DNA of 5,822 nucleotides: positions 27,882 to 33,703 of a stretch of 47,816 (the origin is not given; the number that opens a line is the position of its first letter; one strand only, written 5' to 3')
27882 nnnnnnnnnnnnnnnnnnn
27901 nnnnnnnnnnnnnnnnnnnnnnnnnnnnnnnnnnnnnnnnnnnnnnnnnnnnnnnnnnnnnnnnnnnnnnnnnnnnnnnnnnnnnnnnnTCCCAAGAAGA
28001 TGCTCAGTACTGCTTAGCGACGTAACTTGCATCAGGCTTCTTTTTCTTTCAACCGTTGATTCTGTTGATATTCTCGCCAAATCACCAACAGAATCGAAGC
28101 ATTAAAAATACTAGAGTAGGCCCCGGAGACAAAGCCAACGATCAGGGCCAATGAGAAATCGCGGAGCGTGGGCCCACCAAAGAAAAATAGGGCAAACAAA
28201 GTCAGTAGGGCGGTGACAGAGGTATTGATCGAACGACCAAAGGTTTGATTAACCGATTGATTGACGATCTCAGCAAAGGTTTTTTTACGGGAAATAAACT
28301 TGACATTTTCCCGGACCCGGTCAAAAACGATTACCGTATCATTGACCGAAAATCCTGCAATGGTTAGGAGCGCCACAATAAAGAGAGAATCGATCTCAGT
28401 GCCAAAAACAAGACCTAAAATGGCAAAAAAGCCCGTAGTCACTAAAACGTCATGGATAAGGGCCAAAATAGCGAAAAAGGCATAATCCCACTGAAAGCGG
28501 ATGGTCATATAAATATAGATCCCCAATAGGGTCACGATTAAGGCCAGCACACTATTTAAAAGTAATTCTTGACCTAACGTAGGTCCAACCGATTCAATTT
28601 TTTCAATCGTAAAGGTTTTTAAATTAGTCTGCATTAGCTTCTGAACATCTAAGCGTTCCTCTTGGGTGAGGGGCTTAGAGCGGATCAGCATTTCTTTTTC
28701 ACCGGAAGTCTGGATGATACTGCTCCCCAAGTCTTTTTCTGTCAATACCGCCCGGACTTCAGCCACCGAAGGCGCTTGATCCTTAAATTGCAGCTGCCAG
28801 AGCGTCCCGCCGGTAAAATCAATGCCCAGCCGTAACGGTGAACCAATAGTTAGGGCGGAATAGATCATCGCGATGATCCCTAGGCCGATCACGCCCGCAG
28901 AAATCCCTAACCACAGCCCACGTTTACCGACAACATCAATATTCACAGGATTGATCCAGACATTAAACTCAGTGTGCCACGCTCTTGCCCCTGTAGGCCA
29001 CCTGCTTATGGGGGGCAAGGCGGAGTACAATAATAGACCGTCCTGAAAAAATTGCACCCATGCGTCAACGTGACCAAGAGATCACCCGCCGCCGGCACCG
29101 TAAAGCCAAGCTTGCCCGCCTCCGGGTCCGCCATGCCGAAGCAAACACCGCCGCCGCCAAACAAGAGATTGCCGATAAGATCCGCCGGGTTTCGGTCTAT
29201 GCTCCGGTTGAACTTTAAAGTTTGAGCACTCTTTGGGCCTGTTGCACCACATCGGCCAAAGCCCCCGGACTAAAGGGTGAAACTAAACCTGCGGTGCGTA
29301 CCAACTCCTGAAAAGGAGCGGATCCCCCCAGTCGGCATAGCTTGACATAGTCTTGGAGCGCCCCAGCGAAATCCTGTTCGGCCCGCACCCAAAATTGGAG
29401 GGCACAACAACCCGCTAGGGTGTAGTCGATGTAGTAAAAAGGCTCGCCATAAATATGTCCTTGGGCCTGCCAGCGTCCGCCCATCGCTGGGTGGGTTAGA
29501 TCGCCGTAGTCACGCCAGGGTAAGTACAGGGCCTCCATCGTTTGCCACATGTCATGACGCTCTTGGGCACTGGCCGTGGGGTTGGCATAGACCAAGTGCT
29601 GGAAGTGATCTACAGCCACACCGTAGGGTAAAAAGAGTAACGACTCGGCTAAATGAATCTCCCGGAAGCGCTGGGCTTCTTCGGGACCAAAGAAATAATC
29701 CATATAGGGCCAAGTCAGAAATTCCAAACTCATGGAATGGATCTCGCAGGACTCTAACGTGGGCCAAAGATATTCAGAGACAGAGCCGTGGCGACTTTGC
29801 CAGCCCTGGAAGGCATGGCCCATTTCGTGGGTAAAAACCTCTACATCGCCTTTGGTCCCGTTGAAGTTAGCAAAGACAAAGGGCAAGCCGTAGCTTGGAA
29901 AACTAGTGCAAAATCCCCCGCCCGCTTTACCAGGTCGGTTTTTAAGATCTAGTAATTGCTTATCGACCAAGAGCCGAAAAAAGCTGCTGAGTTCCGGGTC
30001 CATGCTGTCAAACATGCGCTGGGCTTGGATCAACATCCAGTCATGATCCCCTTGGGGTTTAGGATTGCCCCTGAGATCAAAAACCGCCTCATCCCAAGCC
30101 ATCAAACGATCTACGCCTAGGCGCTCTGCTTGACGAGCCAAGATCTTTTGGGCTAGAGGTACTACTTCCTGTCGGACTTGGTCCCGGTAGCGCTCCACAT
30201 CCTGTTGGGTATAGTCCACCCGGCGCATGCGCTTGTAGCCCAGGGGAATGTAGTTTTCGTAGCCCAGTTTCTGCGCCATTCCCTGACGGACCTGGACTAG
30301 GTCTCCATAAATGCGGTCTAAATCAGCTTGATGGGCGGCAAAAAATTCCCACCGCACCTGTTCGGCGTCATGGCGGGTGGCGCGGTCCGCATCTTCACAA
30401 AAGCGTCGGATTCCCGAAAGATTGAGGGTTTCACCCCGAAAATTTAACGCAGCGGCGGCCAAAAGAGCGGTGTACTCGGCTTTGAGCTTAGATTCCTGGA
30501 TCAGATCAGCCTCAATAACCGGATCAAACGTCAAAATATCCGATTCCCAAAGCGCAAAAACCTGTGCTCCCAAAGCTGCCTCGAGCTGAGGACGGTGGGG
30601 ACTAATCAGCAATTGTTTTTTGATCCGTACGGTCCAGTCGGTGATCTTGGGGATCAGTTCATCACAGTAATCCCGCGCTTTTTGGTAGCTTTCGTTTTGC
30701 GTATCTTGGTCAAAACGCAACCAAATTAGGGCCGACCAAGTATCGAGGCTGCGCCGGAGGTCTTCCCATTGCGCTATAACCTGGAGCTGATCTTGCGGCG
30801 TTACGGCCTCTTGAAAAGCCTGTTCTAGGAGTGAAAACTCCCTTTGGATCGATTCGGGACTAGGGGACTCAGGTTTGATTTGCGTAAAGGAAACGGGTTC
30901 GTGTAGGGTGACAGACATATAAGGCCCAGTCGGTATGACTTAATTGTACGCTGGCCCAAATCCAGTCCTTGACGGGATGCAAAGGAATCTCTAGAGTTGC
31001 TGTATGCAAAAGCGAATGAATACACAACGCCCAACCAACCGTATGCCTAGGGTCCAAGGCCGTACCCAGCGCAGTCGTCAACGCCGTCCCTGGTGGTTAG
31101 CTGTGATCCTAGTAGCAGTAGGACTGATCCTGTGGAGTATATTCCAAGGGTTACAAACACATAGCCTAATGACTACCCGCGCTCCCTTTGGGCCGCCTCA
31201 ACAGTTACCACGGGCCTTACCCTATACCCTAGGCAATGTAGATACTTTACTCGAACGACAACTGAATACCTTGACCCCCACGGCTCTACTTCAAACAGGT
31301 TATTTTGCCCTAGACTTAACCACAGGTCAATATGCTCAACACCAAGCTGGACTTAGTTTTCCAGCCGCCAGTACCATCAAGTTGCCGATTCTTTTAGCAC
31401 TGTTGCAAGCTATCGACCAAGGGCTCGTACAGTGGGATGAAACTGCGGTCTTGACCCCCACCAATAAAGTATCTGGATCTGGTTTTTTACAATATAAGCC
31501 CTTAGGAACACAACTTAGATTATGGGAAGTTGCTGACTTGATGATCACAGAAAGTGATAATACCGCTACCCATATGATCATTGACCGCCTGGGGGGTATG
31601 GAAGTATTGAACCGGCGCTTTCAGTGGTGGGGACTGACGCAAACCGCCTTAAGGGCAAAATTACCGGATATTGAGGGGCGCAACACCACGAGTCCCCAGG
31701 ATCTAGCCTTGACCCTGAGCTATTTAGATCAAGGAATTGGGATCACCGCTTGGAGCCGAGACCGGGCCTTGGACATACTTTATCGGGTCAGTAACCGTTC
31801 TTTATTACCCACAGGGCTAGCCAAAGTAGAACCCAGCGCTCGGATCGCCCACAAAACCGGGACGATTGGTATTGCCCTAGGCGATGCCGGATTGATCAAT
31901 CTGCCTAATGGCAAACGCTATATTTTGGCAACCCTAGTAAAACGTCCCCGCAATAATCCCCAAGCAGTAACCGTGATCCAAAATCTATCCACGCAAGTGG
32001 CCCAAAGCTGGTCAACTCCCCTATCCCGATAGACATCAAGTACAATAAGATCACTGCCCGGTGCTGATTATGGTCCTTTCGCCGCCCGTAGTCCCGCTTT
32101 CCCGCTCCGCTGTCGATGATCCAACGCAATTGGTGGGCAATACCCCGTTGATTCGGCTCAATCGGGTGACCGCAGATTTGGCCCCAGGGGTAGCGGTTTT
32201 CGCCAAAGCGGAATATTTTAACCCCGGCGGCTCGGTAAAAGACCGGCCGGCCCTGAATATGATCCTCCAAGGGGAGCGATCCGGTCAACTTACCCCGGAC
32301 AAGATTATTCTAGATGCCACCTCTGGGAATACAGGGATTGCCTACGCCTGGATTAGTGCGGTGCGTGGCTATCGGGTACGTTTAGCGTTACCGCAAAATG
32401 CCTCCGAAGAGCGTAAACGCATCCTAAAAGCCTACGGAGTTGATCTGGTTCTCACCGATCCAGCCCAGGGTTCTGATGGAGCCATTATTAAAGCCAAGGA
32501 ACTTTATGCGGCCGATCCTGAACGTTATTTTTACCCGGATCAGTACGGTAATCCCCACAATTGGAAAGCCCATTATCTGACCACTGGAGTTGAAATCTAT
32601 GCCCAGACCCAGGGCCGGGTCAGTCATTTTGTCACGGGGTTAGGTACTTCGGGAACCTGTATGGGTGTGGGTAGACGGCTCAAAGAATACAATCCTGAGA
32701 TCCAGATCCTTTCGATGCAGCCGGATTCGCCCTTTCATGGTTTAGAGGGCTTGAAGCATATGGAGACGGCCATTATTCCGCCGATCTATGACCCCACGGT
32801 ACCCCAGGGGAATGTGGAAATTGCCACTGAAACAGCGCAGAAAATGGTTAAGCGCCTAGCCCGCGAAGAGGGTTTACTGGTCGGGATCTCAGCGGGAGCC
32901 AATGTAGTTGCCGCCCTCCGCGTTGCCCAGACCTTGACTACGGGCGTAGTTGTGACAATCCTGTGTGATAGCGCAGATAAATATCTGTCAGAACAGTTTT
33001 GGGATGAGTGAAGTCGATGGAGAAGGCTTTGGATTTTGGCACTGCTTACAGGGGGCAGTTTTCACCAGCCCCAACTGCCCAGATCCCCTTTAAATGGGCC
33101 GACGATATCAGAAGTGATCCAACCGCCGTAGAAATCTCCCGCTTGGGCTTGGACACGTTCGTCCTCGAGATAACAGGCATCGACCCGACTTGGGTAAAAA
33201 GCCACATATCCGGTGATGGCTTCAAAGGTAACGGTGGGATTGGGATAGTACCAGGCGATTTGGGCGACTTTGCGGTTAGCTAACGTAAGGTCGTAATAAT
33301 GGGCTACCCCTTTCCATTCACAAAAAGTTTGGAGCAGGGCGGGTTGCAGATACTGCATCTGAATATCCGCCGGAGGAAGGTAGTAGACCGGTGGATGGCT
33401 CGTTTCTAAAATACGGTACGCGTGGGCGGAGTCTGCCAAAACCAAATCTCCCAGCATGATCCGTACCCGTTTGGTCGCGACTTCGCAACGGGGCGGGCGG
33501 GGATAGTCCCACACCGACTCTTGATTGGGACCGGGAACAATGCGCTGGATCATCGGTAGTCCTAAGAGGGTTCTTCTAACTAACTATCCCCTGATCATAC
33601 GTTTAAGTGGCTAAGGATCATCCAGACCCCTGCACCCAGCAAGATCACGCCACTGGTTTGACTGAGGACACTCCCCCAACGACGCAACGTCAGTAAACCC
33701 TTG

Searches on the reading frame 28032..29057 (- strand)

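Call 44: search_protein_families(library=pfam, proteins=[window:28032-29057:-], max_evalue=0.00001)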
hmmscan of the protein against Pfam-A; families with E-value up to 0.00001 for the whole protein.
window:28032-29057:- (341 aa): 2 families
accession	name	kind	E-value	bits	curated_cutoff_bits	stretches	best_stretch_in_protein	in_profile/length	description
PF02355.23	SecD_SecF_C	-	7.6e-62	208.5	20.5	1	140-328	4-187/189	Protein export membrane protein SecD/SecF, C-terminal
PF07549.19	Sec_GG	-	1.7e-06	27.8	20.3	1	72-94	5-27/28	SecD/SecF GG Motif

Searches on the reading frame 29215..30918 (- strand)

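Call 45: search_protein_families(library=pfam, proteins=[window:29215-30918:-], max_evalue=0.00001)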
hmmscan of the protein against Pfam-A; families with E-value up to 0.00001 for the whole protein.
window:29215-30918:- (567 aa): 1 family
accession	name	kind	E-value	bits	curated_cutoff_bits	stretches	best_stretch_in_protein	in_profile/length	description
PF01432.26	Peptidase_M3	-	7.2e-30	105.2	27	1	175-549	4-447/457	Peptidase family M3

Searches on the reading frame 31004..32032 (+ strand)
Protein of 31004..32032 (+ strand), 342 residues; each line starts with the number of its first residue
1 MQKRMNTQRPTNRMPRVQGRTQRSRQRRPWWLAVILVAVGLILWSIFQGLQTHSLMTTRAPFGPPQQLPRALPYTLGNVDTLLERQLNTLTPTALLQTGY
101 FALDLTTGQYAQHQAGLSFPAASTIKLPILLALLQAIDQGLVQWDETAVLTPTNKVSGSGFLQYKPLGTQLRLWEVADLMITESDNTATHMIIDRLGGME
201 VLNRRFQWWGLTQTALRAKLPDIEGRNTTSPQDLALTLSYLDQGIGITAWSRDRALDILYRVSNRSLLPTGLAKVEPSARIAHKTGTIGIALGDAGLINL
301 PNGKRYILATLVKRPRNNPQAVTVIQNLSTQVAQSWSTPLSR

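Call 45: search_protein_families(library=pfam, proteins=[window:31004-32032:+], max_evalue=0.00001)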
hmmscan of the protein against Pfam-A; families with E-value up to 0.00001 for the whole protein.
window:31004-32032:+ (342 aa): 1 family
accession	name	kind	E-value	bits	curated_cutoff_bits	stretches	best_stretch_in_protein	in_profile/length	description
PF13354.11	Beta-lactamase2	-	3.3e-58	197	22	1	100-311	2-213/214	Beta-lactamase enzyme family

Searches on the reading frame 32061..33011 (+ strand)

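Call 45: search_protein_families(library=pfam, proteins=[window:32061-33011:+], max_evalue=0.00001)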
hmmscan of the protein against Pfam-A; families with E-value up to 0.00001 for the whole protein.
window:32061-33011:+ (316 aa): 1 family
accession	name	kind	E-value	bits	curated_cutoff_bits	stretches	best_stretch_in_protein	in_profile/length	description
PF00291.31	PALP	-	4.3e-65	220.4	35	1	22-303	2-295/295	Pyridoxal-phosphate dependent enzyme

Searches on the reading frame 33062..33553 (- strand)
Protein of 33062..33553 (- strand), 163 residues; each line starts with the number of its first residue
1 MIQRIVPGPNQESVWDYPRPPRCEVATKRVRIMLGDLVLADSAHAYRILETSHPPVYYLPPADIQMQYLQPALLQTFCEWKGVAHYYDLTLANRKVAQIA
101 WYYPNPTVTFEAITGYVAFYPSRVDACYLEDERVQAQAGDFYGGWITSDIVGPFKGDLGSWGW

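Call 45: search_protein_families(library=pfam, proteins=[window:33062-33553:-], max_evalue=0.00001)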
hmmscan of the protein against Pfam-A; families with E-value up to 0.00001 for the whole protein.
window:33062-33553:- (163 aa): 1 family
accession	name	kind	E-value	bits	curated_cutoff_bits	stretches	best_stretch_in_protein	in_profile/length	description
PF04248.19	NTP_transf_9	-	1e-34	118.7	22.1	1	30-121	1-92/93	Domain of unknown function (DUF427)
